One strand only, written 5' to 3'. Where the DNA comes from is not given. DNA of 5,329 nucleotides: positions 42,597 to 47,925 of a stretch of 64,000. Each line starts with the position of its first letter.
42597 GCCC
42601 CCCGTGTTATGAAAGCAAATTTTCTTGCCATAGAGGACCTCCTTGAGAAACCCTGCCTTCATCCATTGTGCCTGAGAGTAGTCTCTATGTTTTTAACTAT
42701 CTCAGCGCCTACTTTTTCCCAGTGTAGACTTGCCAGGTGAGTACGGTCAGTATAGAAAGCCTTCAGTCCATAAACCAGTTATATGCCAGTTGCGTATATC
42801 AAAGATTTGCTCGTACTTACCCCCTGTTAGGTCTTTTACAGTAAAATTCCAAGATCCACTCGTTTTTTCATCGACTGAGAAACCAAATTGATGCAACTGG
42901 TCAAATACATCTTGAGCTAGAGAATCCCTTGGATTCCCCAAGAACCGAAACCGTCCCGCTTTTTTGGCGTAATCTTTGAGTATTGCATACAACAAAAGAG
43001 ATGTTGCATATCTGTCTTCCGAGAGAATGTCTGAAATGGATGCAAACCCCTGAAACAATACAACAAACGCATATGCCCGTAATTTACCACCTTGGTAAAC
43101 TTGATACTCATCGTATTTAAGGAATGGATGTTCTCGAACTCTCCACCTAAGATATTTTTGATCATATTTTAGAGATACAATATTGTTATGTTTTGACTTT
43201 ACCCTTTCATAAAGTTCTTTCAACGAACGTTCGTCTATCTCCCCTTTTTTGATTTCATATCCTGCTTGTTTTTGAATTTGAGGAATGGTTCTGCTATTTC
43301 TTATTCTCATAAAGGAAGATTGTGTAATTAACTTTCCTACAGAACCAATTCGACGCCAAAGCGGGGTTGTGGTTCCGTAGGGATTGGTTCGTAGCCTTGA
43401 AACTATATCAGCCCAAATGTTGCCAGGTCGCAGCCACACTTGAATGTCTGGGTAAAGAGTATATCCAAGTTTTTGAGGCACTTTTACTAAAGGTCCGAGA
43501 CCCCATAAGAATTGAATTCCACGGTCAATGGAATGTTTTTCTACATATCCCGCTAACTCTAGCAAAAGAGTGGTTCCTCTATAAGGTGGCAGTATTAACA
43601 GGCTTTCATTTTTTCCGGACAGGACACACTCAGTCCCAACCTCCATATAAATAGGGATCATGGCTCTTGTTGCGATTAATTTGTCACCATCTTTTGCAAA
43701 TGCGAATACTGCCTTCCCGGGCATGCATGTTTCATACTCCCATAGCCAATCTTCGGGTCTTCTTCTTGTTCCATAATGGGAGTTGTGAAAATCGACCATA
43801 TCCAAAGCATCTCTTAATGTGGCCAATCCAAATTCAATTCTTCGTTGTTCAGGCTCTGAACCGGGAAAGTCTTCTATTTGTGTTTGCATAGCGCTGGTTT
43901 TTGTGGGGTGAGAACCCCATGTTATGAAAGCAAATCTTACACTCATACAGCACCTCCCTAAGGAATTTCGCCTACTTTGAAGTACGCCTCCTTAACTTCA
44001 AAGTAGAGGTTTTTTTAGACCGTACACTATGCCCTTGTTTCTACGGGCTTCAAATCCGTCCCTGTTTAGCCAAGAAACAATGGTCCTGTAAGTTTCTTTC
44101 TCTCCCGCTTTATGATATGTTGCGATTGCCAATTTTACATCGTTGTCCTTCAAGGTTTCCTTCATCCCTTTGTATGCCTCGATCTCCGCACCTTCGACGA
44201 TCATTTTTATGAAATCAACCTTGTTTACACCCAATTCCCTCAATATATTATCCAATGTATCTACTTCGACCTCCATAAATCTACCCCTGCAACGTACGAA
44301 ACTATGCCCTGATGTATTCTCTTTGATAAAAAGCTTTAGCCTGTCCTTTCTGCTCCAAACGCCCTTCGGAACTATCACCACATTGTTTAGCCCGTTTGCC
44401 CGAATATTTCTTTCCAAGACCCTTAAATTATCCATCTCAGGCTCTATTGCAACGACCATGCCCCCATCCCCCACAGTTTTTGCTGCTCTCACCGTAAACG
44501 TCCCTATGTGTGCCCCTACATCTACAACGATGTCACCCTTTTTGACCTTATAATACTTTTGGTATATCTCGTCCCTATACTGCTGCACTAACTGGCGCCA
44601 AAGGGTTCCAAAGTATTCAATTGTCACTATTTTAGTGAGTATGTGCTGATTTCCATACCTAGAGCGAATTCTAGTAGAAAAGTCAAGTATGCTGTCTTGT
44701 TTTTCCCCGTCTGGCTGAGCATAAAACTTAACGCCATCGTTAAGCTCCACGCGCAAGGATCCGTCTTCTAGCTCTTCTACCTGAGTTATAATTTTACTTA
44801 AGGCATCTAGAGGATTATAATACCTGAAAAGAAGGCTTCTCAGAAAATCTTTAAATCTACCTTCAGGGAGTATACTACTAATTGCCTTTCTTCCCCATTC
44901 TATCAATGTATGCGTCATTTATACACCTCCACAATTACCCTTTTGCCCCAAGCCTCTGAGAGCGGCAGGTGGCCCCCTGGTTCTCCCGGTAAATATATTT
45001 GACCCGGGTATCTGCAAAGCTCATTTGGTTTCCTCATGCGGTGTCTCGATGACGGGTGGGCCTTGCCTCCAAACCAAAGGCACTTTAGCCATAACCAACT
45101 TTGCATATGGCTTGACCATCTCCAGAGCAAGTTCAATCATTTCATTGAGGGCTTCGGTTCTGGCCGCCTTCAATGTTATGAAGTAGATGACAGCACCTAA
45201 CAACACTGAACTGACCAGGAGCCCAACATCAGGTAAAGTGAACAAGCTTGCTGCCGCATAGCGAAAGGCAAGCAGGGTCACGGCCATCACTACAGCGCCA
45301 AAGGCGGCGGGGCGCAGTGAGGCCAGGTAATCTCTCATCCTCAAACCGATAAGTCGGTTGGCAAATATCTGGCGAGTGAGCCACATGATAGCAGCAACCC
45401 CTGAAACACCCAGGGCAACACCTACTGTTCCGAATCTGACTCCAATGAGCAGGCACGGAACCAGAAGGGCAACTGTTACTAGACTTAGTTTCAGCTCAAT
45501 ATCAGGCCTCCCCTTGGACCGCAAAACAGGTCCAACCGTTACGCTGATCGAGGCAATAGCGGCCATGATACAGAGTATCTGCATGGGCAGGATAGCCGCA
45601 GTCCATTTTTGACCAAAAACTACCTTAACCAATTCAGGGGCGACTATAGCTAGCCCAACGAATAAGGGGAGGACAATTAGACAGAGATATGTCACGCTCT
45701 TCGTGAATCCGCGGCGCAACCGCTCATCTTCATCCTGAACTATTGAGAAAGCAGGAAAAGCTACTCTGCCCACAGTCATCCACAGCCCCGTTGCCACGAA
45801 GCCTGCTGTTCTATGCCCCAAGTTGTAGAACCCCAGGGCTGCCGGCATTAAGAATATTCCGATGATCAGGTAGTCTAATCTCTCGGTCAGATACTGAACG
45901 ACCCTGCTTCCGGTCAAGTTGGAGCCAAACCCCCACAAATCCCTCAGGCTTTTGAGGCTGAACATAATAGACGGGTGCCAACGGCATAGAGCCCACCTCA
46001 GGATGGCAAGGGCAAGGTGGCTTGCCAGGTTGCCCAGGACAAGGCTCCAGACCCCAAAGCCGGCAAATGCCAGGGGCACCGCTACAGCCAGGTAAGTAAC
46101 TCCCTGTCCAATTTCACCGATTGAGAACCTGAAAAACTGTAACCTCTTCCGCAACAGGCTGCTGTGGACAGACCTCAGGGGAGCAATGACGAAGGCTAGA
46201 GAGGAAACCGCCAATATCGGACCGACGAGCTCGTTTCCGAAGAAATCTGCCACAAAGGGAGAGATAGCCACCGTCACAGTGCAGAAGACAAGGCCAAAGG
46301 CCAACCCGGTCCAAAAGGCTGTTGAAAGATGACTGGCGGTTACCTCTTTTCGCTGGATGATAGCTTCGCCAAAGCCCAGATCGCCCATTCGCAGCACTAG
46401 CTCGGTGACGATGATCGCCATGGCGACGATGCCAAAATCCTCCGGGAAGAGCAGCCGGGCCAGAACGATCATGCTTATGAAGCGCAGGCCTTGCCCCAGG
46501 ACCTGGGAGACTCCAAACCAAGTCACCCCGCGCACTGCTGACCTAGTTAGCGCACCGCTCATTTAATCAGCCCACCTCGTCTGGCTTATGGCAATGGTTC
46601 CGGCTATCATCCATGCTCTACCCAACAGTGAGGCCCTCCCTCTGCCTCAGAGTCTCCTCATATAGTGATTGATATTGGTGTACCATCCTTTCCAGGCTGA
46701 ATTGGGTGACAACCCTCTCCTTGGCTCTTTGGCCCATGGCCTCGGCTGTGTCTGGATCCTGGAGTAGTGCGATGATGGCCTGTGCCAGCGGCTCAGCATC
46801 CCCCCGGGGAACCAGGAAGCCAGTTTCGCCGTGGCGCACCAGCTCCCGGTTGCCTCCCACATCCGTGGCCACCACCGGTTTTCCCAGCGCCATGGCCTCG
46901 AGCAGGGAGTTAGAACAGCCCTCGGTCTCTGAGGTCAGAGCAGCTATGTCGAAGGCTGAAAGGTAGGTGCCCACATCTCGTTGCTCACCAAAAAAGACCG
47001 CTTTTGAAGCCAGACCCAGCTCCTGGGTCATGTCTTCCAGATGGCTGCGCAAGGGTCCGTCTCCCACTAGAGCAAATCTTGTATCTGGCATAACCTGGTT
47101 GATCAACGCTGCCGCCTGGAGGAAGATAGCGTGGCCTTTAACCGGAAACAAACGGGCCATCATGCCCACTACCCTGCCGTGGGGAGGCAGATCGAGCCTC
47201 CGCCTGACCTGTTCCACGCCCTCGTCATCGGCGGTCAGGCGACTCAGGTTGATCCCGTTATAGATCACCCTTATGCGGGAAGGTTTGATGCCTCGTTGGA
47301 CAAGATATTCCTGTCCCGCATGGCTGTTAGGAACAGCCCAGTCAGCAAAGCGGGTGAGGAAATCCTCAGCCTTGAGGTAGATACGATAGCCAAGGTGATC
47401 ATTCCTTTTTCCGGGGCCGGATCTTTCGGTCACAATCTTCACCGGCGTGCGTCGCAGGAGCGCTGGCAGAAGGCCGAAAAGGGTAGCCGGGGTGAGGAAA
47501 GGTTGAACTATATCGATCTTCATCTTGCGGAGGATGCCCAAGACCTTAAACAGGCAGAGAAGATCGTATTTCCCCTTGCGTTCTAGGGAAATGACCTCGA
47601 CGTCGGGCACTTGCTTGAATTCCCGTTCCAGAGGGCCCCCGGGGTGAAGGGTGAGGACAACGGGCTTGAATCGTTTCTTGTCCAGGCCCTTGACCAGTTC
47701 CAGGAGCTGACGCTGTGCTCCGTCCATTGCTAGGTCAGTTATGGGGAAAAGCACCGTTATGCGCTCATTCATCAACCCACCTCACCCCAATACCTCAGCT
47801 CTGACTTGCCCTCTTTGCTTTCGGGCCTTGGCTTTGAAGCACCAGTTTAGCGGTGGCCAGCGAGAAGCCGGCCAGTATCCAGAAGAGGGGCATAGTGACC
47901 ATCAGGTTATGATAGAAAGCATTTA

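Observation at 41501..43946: Glycosyltransferase paralog hijacked in frame by a foreign acyltransferase-like cassette, leaving a 100-bp remnant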

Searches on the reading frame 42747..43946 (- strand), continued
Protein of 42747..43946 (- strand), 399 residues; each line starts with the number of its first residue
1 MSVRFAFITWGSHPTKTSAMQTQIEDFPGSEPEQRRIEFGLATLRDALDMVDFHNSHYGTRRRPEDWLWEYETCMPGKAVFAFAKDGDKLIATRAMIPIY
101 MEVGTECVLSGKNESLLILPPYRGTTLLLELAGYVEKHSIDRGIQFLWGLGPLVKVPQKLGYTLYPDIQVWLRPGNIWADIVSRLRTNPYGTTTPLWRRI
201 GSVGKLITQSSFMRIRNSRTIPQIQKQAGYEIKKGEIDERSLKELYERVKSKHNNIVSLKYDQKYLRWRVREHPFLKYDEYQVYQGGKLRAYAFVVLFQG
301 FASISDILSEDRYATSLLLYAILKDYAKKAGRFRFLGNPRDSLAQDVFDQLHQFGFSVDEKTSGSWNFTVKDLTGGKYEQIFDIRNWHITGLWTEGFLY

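Call 52: search_solved_structures(query=A1, max_evalue=1)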
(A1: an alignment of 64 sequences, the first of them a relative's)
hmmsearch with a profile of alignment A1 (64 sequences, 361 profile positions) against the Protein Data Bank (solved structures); distinct sequences matched with E-value up to 1: 21.
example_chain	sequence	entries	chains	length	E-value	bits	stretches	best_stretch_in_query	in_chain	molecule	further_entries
3t90_A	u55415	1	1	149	0.00081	21.8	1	47-117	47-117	Glucose-6-phosphate acetyltransferase 1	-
6yzz_A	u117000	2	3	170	0.018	17.4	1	91-148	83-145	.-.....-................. 50 | Acyl-CoA N-acyltransferases (NAT) superfamily protein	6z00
3n7z_A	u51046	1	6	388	0.045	16.1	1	57-146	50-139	Acetyltransferase, GNAT family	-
1i21_A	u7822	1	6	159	0.054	15.8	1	54-116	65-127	GLUCOSAMINE-PHOSPHATE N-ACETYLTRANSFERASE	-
1i12_A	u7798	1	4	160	0.055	15.8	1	54-116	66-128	GLUCOSAMINE-PHOSPHATE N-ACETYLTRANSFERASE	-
1i1d_A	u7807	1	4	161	0.055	15.8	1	54-116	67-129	GLUCOSAMINE-PHOSPHATE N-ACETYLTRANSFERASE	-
3mgd_A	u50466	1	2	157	0.074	15.4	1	52-135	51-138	Predicted acetyltransferase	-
2ozg_A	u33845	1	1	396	0.17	14.2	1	54-153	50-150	GCN5-related N-acetyltransferase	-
4fd4_A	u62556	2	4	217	0.17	14.2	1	91-141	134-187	arylalkylamine N-Acetyltransferase like 5b | AAEL004827-PA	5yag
1y5e_A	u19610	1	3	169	0.22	13.8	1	266-318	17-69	Molybdenum cofactor biosynthesis protein B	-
1fyh_A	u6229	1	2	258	0.42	12.9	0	146-216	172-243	Interferon gamma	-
7jzs_A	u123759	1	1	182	0.43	12.8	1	55-105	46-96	Aminoglycoside 2'-N-acetyltransferase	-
6vr2_A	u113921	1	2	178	0.46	12.8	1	55-105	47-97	Aminoglycoside 2'-N-acetyltransferase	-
6vou_A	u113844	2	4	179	0.47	12.7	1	55-105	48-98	Aminoglycoside 2'-N-acetyltransferase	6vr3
6vta_A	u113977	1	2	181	0.48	12.7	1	55-105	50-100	Aminoglycoside 2'-N-acetyltransferase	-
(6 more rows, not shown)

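Call 56: find_encoding_contigs(protein=P0010, flank=3000, max_places=2)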
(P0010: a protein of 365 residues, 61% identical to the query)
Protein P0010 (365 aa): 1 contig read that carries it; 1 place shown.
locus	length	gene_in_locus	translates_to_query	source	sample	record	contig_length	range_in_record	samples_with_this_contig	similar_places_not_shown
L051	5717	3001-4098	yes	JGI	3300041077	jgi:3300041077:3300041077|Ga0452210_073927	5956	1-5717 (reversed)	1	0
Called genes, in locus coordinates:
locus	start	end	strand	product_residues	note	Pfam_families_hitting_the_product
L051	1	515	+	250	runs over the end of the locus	?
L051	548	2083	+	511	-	PF01943:Polysacc_synt, PF13440:Polysacc_synt_3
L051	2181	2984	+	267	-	PF13489:Methyltransf_23, PF01209:Ubie_methyltran (faint), PF13847:Methyltransf_31, PF08241:Methyltransf_11, PF13649:Methyltransf_25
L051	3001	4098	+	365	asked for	PF13527:Acetyltransf_9, PF00583:Acetyltransf_1, PF13508:Acetyltransf_7 (weak)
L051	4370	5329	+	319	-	PF00535:Glycos_transf_2, PF10111:Glyco_tranf_2_2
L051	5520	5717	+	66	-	?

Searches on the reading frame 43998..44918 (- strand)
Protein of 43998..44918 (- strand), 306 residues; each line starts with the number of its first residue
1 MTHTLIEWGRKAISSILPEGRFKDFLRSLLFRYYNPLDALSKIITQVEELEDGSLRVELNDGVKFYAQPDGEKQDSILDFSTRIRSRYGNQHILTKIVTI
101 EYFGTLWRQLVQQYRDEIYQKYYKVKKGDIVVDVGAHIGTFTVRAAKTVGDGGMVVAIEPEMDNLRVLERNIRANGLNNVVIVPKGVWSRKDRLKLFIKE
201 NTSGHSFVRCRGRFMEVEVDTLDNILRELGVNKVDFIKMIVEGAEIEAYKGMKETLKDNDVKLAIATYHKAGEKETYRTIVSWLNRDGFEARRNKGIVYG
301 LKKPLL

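Call 4: search_protein_families(library=pfam, proteins=[window:43998-44918:-], max_evalue=0.01)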
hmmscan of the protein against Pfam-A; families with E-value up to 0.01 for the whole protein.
window:43998-44918:- (306 aa): 7 families
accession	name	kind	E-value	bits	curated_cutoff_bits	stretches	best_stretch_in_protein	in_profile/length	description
PF05050.19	Methyltransf_21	-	1e-17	65.2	22.7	1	133-290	1-172/173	Methyltransferase FkbM domain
PF02475.24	TRM5-TYW2_MTfase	-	3.5e-07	30.8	28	1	123-183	32-91/164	TRM5/TYW2 methyltransferase domain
PF01135.25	PCMT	-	0.0005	20.3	20.3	1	121-183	67-129/210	Protein-L-isoaspartate(D-aspartate) O-methyltransferase (PCMT)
PF05575.17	V_cholerae_RfbT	-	0.0013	18.6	27.9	0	125-178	77-126/286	Vibrio cholerae RfbT protein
PF01728.25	FtsJ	-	0.0026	18.1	24.1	1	117-165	11-58/181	FtsJ-like methyltransferase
PF13847.12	Methyltransf_31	-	0.0051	16.9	27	0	126-181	2-57/145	Methyltransferase domain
PF24675.1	NpmA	-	0.0091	15.8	60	0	126-187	22-86/214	16S rRNA (adenine(1408)-N(1))-methyltransferase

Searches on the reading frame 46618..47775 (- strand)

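Call 4: search_protein_families(library=pfam, proteins=[window:46618-47775:-], max_evalue=0.01)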
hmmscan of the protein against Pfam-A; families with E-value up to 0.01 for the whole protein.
window:46618-47775:- (385 aa): 6 families
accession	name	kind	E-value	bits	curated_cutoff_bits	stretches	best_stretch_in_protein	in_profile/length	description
PF00534.26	Glycos_transf_1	-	2e-40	138.6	26.4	1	190-354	5-172/172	Glycosyl transferases group 1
PF13692.12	Glyco_trans_1_4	-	1.2e-38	133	27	1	201-340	2-142/142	Glycosyl transferases group 1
PF13439.12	Glyco_transf_4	-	5.8e-21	75.7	28.5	1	18-179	2-170/170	Glycosyltransferase Family 4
PF13579.12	Glyco_trans_4_4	-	2.1e-16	61.1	29.7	1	19-174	2-158/158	Glycosyl transferase 4-like domain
PF13524.12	Glyco_trans_1_2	-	1.4e-08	35.2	25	1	264-368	36-142/144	Glycosyl transferase-like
PF20706.3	GT4-conflict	-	0.0038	16.7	26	1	199-362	196-379/385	Family 4 Glycosyltransferase in conflict systems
